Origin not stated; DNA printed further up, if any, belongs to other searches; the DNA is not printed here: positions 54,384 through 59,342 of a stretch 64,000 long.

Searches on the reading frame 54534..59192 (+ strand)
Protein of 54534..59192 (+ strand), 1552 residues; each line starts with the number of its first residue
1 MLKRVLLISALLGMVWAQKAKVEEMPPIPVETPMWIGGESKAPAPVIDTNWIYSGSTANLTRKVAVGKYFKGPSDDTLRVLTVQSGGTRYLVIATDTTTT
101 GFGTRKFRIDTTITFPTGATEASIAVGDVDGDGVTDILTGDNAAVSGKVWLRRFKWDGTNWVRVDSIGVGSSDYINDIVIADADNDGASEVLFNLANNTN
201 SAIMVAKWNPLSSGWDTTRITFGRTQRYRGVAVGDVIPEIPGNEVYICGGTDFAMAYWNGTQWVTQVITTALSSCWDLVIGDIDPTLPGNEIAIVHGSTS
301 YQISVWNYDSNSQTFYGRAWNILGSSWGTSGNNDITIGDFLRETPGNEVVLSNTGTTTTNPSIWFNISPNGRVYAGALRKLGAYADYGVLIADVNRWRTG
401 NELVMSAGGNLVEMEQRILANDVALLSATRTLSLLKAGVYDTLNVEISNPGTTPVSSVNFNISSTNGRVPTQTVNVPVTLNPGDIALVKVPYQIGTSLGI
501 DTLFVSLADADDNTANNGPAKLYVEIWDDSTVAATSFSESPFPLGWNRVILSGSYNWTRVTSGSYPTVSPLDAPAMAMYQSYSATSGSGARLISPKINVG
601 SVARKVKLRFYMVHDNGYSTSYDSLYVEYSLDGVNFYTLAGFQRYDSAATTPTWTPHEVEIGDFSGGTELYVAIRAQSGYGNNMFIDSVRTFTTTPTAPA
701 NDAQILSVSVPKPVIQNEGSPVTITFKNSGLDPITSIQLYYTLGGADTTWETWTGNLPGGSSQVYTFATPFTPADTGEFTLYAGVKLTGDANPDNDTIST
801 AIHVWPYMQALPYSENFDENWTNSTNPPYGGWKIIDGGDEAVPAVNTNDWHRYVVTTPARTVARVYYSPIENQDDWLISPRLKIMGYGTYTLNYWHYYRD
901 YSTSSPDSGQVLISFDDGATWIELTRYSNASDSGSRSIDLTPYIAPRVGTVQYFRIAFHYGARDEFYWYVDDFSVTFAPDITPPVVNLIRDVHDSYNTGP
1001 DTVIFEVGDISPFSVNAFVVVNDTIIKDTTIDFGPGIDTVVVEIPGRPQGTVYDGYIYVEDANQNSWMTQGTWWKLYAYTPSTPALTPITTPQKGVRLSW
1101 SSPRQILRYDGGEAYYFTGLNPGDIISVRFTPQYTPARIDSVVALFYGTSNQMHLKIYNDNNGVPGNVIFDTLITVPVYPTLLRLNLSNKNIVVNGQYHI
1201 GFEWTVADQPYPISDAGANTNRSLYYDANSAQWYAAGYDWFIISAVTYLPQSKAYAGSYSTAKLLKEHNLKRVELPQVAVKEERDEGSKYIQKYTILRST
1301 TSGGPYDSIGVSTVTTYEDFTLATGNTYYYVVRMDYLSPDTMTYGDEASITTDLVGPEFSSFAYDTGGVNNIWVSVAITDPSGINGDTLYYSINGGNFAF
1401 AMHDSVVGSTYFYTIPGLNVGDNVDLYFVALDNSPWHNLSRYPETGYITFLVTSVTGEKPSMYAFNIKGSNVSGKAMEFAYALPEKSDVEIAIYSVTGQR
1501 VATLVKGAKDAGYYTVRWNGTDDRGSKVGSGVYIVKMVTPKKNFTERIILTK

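Call 85: search_protein_families(library=pfam, proteins=[window:54534-59192:+], max_evalue=0.00001)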
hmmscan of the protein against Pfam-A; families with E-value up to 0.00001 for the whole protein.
window:54534-59192:+ (1552 aa): 2 families
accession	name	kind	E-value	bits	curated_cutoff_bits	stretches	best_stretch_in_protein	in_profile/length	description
PF13860.13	FlgD_ig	-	4.2e-11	43.1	27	1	1474-1539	9-75/79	FlgD Ig-like domain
PF13517.12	FG-GAP_3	-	6.5e-06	27.1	26.9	0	104-138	26-60/61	FG-GAP-like repeat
